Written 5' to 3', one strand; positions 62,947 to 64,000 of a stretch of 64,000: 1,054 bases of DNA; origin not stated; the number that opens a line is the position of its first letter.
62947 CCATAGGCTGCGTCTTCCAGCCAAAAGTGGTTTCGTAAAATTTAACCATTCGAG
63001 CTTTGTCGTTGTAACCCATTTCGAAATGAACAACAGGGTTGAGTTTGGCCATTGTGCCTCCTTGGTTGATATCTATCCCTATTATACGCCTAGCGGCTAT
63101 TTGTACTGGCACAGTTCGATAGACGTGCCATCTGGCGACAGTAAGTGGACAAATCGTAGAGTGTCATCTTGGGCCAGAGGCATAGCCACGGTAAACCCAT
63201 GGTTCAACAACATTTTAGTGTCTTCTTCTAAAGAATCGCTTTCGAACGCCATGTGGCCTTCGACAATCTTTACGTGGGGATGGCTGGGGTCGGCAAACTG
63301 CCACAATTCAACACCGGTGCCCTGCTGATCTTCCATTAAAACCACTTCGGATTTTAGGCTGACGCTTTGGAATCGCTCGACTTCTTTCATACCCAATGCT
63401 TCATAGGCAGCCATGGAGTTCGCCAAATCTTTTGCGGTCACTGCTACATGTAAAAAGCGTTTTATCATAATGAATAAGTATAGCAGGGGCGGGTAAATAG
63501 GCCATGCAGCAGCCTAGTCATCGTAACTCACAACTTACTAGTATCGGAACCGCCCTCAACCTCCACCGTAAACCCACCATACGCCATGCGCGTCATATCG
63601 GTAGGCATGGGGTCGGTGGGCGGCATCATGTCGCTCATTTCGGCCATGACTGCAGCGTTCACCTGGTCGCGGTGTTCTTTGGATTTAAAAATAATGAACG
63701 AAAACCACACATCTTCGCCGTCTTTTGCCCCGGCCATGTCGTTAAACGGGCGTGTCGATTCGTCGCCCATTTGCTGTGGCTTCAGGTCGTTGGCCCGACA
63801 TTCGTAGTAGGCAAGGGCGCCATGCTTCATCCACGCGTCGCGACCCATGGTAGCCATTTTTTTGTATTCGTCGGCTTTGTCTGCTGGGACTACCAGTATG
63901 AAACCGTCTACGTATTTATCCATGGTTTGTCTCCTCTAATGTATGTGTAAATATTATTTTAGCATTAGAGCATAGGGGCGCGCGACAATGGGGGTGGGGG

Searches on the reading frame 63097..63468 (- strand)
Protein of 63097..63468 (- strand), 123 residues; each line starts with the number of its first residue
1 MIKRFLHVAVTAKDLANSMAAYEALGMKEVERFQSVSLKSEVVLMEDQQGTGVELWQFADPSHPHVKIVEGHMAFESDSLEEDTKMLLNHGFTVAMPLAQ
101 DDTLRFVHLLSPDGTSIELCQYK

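Call 79: search_protein_families(library=pfam, proteins=[window:63097-63468:-], max_evalue=0.001)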
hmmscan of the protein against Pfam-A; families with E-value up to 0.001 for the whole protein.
window:63097-63468:- (123 aa): 2 families
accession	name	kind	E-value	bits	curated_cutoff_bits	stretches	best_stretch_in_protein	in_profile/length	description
PF00903.31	Glyoxalase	-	1.6e-08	35.4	20.6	1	4-119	1-121/121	Glyoxalase/Bleomycin resistance protein/Dioxygenase superfamily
PF13669.12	Glyoxalase_4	-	6e-07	30.2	27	1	7-96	2-95/109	Glyoxalase/Bleomycin resistance protein/Dioxygenase superfamily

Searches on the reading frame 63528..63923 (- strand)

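Call 79: search_protein_families(library=pfam, proteins=[window:63528-63923:-], max_evalue=0.001)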
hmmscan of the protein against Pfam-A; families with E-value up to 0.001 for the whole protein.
window:63528-63923:- (131 aa): 1 family
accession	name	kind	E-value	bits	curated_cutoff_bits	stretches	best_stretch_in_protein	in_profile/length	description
PF07237.17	DUF1428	-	4.9e-26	91.4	27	1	3-109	1-101/102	Protein of unknown function (DUF1428)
